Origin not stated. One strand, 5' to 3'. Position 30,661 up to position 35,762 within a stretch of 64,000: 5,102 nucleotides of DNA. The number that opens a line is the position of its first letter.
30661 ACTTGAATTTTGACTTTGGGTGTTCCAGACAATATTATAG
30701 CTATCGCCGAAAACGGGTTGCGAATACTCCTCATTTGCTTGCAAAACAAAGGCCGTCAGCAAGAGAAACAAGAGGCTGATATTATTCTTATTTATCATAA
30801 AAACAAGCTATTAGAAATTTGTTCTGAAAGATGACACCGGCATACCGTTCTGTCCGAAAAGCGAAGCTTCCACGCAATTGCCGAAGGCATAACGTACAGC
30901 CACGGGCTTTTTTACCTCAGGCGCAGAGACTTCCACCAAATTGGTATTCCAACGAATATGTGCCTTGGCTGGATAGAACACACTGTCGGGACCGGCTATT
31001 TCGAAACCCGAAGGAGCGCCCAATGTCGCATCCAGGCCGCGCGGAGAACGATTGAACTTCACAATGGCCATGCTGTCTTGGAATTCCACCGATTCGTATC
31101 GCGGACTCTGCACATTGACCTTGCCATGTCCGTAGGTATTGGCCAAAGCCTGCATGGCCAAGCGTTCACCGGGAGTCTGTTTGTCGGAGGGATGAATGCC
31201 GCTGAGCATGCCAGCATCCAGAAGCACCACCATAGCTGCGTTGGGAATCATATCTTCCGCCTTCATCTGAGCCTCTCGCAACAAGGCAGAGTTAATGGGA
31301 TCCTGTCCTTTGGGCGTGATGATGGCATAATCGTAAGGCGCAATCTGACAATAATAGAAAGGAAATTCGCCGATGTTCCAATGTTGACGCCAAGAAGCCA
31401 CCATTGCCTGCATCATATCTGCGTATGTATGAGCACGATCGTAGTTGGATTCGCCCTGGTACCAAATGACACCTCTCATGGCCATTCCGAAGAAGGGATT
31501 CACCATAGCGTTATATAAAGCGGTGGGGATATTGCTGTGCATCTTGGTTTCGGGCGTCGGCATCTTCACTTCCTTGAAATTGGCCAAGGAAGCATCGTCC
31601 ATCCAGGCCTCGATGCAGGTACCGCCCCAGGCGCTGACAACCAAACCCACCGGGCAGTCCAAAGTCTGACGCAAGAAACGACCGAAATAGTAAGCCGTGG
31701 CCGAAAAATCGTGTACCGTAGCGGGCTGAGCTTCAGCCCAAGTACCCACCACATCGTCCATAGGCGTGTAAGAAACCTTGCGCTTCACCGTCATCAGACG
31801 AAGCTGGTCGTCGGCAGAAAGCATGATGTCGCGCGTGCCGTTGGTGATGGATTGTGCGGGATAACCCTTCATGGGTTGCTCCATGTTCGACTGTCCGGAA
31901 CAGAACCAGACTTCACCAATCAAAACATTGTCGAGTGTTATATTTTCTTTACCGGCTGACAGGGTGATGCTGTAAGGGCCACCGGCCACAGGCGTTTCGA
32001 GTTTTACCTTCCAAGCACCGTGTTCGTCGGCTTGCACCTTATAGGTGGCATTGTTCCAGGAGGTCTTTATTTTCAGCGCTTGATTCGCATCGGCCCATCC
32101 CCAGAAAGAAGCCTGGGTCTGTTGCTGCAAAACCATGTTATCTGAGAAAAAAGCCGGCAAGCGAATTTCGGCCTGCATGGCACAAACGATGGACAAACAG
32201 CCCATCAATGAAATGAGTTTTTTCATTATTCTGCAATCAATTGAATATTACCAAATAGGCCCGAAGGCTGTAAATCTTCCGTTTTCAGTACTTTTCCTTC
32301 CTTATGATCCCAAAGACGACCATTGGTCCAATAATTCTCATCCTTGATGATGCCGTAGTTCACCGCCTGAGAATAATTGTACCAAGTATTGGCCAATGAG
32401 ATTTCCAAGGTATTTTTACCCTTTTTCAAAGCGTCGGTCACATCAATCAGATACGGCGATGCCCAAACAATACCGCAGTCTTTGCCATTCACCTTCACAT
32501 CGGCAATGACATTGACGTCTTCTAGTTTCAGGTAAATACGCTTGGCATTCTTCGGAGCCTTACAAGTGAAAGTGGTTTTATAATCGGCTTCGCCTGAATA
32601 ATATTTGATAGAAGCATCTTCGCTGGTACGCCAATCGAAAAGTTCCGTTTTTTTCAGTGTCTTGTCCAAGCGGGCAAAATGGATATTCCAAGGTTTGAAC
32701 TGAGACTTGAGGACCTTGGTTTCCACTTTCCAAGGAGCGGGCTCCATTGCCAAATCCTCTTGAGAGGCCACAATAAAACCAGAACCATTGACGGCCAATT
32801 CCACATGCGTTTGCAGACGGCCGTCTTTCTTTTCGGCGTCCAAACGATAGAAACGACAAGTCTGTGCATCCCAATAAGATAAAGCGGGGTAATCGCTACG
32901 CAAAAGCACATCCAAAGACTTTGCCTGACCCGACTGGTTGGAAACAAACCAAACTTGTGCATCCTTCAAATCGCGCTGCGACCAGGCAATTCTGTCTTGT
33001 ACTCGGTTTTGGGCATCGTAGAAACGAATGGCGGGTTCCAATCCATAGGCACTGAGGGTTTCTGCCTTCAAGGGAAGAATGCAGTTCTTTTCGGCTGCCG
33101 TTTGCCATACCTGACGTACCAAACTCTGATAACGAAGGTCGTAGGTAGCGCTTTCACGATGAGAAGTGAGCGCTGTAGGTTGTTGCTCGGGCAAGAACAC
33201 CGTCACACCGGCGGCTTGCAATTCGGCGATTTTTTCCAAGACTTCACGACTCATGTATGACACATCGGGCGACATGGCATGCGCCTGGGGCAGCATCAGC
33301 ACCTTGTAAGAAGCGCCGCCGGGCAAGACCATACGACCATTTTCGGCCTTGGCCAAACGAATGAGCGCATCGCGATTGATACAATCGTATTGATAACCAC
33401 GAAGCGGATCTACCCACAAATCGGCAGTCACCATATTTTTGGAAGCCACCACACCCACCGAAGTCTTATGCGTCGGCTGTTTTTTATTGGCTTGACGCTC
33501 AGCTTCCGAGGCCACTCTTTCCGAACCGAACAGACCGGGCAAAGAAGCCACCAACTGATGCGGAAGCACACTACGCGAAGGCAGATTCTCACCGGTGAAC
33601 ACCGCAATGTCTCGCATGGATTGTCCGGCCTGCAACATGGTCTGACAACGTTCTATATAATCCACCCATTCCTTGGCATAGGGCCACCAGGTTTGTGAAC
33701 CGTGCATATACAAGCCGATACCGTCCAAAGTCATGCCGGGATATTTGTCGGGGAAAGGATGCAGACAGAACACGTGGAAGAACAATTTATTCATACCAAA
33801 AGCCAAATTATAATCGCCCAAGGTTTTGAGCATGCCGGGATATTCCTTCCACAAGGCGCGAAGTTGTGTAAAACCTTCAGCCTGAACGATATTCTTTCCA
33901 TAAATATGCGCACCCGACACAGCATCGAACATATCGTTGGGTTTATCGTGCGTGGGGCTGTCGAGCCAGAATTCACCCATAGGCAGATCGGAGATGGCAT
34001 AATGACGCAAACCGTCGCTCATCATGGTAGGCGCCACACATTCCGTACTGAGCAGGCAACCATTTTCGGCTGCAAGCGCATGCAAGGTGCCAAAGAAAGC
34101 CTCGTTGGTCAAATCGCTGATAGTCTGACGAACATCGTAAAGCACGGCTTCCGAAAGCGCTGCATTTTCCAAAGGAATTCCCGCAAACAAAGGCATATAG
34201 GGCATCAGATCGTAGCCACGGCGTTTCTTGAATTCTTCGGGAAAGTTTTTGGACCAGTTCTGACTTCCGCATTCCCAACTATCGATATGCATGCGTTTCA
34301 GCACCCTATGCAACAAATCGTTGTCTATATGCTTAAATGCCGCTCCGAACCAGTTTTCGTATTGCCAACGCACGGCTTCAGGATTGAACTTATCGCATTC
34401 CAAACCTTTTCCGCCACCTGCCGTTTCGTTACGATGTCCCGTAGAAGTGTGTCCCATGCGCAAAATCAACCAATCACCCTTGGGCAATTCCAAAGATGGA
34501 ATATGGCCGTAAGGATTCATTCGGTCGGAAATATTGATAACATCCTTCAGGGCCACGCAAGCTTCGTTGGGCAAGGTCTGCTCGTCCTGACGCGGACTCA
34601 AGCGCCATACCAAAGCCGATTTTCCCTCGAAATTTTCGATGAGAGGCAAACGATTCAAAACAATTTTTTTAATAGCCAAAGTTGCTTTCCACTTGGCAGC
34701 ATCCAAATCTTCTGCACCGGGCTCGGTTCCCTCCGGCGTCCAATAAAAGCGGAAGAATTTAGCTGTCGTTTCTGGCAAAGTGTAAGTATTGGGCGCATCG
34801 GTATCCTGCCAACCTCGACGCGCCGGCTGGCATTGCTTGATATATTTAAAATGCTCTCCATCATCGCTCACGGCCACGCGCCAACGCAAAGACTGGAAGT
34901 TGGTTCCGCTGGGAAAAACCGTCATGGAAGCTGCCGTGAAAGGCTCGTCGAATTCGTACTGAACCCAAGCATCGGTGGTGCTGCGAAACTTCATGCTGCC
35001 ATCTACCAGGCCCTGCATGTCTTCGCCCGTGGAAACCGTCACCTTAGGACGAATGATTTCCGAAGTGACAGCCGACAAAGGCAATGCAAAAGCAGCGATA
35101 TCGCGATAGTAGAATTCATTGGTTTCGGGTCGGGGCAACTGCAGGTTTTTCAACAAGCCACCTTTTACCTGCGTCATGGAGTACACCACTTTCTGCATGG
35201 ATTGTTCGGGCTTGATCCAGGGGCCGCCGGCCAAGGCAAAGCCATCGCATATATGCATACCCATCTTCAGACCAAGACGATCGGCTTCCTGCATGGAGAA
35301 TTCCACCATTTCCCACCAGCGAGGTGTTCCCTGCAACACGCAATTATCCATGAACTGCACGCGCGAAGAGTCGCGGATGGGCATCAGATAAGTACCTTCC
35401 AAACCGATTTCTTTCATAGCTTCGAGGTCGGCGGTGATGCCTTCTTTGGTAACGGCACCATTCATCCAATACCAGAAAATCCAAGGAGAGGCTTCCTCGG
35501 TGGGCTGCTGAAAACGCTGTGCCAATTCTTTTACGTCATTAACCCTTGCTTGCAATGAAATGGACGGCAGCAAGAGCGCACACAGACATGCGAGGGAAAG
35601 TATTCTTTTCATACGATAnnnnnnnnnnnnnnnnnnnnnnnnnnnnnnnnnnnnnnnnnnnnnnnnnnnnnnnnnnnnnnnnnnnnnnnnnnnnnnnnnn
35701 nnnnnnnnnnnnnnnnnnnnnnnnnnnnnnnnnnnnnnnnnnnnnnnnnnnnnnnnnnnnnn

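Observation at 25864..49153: Ten-gene secreted glycoside hydrolase operon with a rhamnogalacturonan-II side-chain signature but no SusC/SusD, regulator or transporter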

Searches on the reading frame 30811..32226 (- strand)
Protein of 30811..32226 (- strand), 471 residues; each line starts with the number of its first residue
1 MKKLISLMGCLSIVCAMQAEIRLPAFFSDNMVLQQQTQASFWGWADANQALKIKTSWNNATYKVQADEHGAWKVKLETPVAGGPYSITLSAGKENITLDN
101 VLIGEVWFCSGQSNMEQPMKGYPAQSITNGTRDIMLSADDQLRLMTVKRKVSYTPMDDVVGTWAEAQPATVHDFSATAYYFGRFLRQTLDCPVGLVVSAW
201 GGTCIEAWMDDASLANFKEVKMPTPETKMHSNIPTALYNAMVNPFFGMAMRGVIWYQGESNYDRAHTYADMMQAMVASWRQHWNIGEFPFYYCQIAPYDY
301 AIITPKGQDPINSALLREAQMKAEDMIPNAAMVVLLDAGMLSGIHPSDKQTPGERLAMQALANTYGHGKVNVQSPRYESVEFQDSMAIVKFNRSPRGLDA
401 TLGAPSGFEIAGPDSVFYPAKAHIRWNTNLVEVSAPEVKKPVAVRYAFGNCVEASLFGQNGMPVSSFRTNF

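Call 3: search_protein_families(library=pfam, proteins=[window:30811-32226:-])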
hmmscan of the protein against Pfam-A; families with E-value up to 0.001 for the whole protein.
window:30811-32226:- (471 aa): 1 family
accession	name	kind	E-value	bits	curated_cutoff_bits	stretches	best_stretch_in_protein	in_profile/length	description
PF03629.24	SASA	-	5.8e-18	65.8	24.8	1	105-334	3-195/226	Carbohydrate esterase, sialic acid-specific acetylesterase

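Call 34: search_solved_structures(query=window:30811-32226:-, max_evalue=0.001)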
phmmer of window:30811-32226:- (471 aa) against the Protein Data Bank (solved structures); distinct sequences matched with E-value up to 0.001: 7.
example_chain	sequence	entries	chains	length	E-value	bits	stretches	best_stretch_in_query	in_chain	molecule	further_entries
9h4u_A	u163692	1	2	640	9.8e-89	301.6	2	234-470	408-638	Carbohydrate esterase FI8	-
9ega_A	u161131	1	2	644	9.1e-76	258.9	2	233-470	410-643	Sialate O-acetylesterase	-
7kmm_A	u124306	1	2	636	2.1e-71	244.5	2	22-215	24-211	Sialic acid-specific 9-O-acetylesterase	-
8f9r_A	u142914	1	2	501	1.7e-42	149.2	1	21-386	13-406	Sialic acid acetylesterase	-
8f9o_A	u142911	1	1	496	1.3e-40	143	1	22-384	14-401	Sialic acid acetylesterase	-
8f9q_A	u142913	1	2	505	2.2e-40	142.2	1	22-387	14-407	Sialic acid acetylesterase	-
8f9p_A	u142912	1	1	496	3.4e-40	141.6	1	22-384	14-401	Sialic acid acetylesterase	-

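Call 35: search_protein_families(library=ncbifam, proteins=[window:30811-32226:-], max_evalue=0.00001)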
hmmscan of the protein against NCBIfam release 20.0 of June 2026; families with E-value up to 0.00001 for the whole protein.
window:30811-32226:- (471 aa): 0 families

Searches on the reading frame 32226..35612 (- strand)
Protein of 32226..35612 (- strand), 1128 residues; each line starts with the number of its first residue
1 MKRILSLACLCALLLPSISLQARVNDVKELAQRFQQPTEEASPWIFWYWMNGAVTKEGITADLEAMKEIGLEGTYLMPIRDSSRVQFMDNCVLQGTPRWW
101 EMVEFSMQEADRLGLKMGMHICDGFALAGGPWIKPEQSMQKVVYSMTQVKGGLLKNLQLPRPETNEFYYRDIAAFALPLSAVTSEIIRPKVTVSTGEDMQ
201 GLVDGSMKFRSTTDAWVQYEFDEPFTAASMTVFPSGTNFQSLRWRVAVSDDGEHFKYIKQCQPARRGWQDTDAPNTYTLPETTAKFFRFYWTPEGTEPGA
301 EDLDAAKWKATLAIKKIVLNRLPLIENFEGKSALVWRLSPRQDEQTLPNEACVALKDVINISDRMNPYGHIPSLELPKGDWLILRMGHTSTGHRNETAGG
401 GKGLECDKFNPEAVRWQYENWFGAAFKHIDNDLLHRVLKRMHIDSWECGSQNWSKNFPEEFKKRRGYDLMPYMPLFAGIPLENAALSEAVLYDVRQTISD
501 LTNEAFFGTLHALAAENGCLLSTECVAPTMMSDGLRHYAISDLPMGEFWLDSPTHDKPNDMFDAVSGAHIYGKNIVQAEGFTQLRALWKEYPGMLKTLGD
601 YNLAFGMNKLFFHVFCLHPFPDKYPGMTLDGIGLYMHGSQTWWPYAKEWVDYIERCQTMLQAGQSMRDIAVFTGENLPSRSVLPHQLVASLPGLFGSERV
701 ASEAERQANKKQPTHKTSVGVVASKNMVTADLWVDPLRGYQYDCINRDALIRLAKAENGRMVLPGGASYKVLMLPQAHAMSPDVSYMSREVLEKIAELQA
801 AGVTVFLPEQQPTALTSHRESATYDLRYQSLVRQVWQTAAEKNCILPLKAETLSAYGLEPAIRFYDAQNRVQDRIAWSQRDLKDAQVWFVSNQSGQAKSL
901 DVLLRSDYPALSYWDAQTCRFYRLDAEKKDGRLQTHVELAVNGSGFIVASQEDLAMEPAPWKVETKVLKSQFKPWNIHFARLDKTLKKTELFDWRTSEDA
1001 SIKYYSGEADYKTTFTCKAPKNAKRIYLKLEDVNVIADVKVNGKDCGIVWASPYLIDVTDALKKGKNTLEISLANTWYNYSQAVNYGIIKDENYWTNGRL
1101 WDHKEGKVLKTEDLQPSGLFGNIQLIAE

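Call 3: search_protein_families(library=pfam, proteins=[window:32226-35612:-])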
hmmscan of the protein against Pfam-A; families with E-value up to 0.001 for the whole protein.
window:32226-35612:- (1128 aa): 4 families
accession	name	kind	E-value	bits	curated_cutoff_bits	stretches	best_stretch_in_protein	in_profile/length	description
PF17132.9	Glyco_hydro_106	-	6e-151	504.9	29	2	35-690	1-558/743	alpha-L-rhamnosidase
PF22666.2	Glyco_hydro_2_N2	-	3.9e-10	40.5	27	1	1008-1082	49-126/167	Glycosyl hydrolase 2 galactose-binding domain-like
PF00754.31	F5_F8_type_C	-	2.3e-05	24.9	28.2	1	203-293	18-114/127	F5/8 type C domain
PF02837.24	Glyco_hydro_2_N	-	0.00099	19.5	28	0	997-1101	55-154/169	Glycosyl hydrolases family 2, sugar binding domain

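Call 32: search_solved_structures(query=window:32226-35612:-, max_evalue=0.00001)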
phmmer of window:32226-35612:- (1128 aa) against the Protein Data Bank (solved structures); distinct sequences matched with E-value up to 0.00001: 3.
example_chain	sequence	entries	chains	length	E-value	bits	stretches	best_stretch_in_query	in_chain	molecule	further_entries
5mqm_A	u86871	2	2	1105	0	1152.2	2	11-805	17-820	Glycosyl hydrolases family 2, sugar binding domain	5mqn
5mwk_A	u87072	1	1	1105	0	1150.8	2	11-805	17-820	Glycoside hydrolase family 2, sugar binding protein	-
6q2f_A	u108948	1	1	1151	2e-103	350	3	349-692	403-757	Glycoside hydrolase family protein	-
